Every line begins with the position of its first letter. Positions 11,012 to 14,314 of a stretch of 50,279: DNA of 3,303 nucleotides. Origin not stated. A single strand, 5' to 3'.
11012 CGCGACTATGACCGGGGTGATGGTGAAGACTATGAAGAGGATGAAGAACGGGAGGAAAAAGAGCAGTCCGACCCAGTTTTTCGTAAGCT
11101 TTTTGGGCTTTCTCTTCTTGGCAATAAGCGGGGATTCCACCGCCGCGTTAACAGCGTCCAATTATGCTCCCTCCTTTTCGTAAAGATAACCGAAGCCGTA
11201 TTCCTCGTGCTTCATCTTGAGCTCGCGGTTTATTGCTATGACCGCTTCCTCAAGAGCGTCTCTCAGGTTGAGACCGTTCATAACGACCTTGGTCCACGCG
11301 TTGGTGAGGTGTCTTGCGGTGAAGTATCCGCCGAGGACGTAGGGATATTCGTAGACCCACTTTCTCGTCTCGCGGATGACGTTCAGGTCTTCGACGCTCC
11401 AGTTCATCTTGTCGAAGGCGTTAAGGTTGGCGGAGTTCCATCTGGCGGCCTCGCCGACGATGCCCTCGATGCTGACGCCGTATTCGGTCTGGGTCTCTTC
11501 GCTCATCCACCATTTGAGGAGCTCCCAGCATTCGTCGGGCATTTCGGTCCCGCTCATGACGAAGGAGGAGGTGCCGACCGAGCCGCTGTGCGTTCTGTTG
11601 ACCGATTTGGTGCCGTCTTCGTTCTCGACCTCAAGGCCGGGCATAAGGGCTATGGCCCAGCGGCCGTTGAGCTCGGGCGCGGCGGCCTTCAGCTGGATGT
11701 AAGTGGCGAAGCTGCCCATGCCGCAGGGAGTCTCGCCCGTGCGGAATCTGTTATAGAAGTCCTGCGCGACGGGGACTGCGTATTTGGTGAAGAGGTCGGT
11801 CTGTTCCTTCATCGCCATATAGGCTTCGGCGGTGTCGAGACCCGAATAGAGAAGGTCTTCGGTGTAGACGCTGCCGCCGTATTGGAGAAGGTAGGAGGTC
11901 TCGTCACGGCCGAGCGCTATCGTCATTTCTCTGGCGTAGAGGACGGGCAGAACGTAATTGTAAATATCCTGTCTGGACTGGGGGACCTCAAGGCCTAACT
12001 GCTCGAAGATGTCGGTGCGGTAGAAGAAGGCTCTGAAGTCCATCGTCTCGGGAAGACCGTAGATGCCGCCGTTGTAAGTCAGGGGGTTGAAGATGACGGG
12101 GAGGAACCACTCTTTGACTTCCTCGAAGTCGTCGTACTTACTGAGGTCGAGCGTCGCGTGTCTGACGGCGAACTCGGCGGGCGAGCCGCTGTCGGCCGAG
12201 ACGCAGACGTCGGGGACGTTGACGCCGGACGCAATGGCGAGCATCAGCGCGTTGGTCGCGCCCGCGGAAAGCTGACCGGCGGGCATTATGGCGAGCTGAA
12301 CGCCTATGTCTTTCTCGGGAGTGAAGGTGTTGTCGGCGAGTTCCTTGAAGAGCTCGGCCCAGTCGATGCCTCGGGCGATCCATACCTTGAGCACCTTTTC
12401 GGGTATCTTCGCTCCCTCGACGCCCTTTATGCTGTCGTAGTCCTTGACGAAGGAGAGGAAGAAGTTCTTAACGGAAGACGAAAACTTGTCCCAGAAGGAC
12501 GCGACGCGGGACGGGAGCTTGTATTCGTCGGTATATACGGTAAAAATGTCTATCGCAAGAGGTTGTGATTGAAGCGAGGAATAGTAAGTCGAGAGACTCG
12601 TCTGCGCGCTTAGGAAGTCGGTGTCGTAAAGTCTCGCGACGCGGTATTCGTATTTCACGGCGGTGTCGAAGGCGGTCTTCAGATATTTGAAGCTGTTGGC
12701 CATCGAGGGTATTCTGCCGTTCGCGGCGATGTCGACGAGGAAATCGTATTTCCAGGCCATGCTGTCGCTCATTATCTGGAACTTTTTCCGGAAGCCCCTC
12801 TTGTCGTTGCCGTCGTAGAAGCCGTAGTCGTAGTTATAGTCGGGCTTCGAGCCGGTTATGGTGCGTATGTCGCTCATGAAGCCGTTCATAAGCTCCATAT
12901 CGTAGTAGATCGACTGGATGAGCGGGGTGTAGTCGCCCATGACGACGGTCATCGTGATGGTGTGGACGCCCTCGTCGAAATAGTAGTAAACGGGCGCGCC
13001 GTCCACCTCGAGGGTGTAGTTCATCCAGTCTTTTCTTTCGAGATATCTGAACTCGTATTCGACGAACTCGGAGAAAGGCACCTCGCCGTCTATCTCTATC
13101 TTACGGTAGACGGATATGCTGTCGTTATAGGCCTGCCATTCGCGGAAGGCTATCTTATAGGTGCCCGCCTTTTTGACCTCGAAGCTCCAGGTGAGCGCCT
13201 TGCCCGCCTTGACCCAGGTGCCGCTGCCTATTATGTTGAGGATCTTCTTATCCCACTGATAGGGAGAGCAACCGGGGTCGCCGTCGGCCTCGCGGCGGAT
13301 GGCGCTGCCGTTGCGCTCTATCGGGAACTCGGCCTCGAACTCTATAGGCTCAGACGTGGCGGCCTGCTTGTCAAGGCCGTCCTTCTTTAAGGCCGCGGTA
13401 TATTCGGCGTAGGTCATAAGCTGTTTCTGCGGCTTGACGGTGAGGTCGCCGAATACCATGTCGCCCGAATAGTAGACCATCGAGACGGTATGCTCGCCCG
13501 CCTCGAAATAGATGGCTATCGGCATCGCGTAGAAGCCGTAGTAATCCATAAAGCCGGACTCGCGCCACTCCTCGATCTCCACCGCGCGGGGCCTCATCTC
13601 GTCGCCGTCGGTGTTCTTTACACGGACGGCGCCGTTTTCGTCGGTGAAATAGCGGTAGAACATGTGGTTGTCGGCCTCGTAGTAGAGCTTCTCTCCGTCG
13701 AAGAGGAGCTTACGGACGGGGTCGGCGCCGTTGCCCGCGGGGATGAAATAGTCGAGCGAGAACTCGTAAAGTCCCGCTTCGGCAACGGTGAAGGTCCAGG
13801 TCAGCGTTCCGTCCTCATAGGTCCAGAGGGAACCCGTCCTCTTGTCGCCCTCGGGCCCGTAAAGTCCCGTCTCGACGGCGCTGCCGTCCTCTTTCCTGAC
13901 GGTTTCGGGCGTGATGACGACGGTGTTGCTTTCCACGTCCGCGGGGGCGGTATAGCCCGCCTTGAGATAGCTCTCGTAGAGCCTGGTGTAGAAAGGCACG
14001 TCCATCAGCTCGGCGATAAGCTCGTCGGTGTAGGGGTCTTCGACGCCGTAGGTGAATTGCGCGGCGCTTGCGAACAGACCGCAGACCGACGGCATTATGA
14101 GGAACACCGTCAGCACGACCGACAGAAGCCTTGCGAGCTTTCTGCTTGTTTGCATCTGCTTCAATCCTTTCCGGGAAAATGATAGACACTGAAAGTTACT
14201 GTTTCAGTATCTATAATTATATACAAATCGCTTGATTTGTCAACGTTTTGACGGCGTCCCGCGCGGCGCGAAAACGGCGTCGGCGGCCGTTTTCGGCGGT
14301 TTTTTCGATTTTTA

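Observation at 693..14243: Eight-gene ABC-type operon: two permease pairs, one giant binding protein, no ATPase, no regulator, plus two large uncharacterised surface proteins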

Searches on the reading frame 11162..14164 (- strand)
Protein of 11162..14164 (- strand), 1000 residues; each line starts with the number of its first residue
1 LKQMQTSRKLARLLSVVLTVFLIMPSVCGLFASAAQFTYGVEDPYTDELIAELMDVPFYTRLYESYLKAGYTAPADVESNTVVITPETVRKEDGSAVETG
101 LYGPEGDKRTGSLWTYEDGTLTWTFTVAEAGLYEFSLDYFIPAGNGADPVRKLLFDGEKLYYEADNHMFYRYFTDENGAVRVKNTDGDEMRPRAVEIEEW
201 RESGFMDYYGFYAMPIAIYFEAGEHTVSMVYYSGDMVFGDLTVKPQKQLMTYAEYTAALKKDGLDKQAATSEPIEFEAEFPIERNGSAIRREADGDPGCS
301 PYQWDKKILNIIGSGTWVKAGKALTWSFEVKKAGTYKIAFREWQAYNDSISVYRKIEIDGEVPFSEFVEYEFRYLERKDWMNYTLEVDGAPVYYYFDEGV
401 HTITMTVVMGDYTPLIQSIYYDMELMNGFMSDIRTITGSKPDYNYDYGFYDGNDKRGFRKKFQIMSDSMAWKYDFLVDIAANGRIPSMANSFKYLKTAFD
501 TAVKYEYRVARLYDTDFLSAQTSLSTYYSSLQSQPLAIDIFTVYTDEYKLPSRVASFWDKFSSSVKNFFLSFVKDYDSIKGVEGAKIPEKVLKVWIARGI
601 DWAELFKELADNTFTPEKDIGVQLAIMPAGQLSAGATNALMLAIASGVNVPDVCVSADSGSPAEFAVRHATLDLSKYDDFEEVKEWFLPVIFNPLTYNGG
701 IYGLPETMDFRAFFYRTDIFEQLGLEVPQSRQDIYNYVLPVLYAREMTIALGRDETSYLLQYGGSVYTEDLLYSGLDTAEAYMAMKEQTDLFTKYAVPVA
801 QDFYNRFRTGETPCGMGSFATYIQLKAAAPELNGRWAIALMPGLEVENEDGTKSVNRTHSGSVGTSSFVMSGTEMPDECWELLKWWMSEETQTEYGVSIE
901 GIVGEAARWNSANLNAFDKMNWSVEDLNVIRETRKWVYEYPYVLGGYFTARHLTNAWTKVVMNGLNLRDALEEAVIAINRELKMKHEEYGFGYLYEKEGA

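Call 5: search_protein_families(library=pfam, proteins=[window:11162-14164:-], max_evalue=0.01)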
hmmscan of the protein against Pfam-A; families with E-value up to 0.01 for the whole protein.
window:11162-14164:- (1000 aa): 1 family
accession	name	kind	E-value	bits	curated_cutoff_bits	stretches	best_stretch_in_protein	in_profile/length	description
PF13416.11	SBP_bac_8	-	2.5e-15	57.4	27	1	632-895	20-252/279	Bacterial extracellular solute-binding protein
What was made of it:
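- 11162..14155 (-): g1: giant secreted solute-binding protein (gSBP). It has a signal peptide, two CBM35/6-like modules (about aa 111-243 and 313-412), a helical coiled-coil-like linker (about aa 420-560) and a CUT1-type SBP domain (about aa 580-1000). SBP_bac_8 E = 2.5e-15 (call 5).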

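Call 6: search_protein_families(library=ncbifam, proteins=[window:11162-14164:-], max_evalue=0.01)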
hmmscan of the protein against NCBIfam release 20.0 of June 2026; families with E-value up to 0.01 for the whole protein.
window:11162-14164:- (1000 aa): 0 families

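Call 13: search_solved_structures(query=window:11162-14164:-, max_evalue=1)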
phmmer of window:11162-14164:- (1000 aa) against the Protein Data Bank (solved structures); distinct sequences matched with E-value up to 1: 38.
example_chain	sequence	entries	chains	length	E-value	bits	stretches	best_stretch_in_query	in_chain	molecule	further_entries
5ysb_A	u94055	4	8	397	8.9e-11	43.9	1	589-850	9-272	Lin1841 protein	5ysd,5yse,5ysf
5ci5_A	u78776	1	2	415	3.8e-07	31.9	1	581-842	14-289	Extracellular solute-binding protein family 1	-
4r9f_A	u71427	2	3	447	4.9e-07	31.5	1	632-727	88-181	MBP1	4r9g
6hur_A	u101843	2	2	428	1.4e-05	26.7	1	646-740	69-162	ABC transporter substrate-binding protein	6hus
6dtq_A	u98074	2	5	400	7.1e-05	24.3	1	618-797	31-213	maltose-binding protein MalE3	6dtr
4g68_B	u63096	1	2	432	0.00018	23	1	642-752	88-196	ABC transporter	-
4g68_A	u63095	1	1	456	0.0002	22.9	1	642-752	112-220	ABC transporter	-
4qrz_A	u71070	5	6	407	0.00065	21.2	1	641-731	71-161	ABC-TYPE SUGAR TRANSPORTER | ABC transporter, substrate binding protein (Sugar)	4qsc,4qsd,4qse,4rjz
6h0h_A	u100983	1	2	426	0.00099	20.6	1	616-729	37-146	Probable solute binding protein of ABC transporter system for sugars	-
6q5g_A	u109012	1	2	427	0.001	20.5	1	616-729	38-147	Sugar ABC transporter substrate-binding protein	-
3uor_A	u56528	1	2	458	0.0011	20.3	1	636-910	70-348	ABC transporter sugar binding protein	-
8art_A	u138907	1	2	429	0.0013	20.2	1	601-735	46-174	Putative secreted maltose-binding protein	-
9xf5_A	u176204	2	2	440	0.0021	19.5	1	645-894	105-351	ABC transporter substrate-binding protein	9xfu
7vfr_A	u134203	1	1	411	0.0024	19.3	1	677-755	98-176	Extracellular solute-binding protein, family 1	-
7vfq_A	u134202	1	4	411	0.0024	19.3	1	677-755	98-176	Extracellular solute-binding protein, family 1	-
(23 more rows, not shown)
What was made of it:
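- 11162..14155 (-): Best PDB sequence match is the sophoro-oligosaccharide-binding protein Lin1841, E = 9e-11 (call 13).
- On CUT1 ABC importer (TC 3.A.1.1): The C-terminal 420 aa of g1 match SBP_bac_8, and PDB sequence matches are to CUT1 SBPs (calls 5, 13).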

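Call 58: search_protein_families(library=pfam, alignment_id=A5, max_evalue=0.01)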
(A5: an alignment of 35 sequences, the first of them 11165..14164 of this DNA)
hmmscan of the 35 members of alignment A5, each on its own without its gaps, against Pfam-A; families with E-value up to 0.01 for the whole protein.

A. member 1, window:11165-14164:- (1000 aa): 1 family
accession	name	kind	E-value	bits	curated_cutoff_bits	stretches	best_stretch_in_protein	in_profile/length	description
PF13416.11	SBP_bac_8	-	2.5e-15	57.4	27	1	632-895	20-252/279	Bacterial extracellular solute-binding protein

B. families by the number of members that match (of 35 scanned): 9 families
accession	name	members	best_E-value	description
PF13416.11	SBP_bac_8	32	2.9e-24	Bacterial extracellular solute-binding protein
PF01547.30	SBP_bac_1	31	4.6e-29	Bacterial extracellular solute-binding protein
PF25275.1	Golvesin_C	9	0.00032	Golvesin C-terminal domain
PF16990.11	CBM_35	6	3.9e-05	Carbohydrate binding module (family 35)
PF13343.11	SBP_bac_6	2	1.2e-05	Bacterial extracellular solute-binding protein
PF03422.21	CBM_6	2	0.00011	Carbohydrate binding module (family 6)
PF20495.3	DUF6727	2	0.0038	Family of unknown function (DUF6727)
PF13531.11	SBP_bac_11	1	0.0046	Bacterial extracellular solute-binding protein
PF01544.23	CorA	1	0.0082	CorA-like Mg2+ transporter protein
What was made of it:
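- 11162..14155 (-): CBM_35 or CBM_6 Pfam hits occur in 8 of 35 homologues (call 58).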

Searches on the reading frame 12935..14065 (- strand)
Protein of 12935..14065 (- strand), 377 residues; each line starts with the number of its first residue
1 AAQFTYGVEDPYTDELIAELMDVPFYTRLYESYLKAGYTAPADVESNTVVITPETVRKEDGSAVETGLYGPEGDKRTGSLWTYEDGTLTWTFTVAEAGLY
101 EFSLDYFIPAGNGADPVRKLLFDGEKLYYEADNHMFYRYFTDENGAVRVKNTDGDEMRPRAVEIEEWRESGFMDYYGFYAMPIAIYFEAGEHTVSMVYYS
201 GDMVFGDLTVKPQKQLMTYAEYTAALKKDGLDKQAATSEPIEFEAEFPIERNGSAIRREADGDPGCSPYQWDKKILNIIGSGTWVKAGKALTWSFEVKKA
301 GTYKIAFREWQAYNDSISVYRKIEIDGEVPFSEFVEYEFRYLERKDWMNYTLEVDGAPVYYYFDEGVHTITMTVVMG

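Call 81: search_solved_structures(query=A6, max_evalue=1, show_alignments=1)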
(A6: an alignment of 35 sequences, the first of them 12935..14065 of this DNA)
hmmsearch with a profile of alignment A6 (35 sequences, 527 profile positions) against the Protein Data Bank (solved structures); distinct sequences matched with E-value up to 1: 38.
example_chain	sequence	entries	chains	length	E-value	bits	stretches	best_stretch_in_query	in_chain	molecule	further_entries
5x7g_A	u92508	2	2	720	3.8e-09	38.7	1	288-386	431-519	Cycloisomaltooligosaccharide glucanotransferase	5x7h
8a3k_UNK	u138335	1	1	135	9.5e-08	34.1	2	427-487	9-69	sc-apCC-4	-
8qae_A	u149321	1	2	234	2.1e-05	26.4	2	384-485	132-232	sc-apCC-6-SLLA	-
3wnp_A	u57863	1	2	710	0.00013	23.7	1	288-385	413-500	Cycloisomaltooligosaccharide glucanotransferase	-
3wnk_A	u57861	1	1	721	0.00034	22.4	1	288-386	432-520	Cycloisomaltooligosaccharide glucanotransferase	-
3wnl_A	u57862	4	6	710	0.00035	22.3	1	288-386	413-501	Cycloisomaltooligosaccharide glucanotransferase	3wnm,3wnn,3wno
2vzp_A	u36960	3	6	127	0.0013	20.4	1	79-136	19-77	EXO-BETA-D-GLUCOSAMINIDASE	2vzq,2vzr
9r1j_A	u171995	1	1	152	0.0019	19.9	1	425-487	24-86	sc-apCC-4-NR-1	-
9r1k_A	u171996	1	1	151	0.0043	18.7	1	426-490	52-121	sc-apCC-4-A7F-1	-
2w47_A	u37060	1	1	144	0.005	18.5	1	290-337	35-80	LIPOLYTIC ENZYME, G-D-S-L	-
8zvk_A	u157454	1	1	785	0.0051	18.5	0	290-327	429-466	AaBgIC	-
2w1w_A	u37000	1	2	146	0.0052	18.5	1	290-337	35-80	LIPOLYTIC ENZYME, G-D-S-L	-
9r1n_A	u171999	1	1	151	0.008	17.9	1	385-469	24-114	sc-apCC-4-DPH-2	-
2cdp_A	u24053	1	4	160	0.011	17.4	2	58-114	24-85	BETA-AGARASE 1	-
9r1m_A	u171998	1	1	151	0.013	17.1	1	432-487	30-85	sc-apCC-4-LMF-1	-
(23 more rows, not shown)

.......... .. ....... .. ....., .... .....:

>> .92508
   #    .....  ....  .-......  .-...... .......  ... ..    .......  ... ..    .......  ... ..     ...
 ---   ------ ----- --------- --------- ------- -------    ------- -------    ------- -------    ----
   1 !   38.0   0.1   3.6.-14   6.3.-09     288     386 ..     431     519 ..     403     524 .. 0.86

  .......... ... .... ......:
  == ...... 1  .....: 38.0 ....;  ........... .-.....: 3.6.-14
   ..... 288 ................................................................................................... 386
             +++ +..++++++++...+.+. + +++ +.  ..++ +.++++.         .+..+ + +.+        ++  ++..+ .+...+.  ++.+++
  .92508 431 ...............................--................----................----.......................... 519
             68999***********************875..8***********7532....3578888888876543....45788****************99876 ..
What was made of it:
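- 11162..14155 (-): The N-terminal family profile matches the CBM35 of CITase 5x7g (E = 3.8e-9), the CBM35 of CsxA, the CBM6 of an agarase and coiled-coil designs (call 81).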
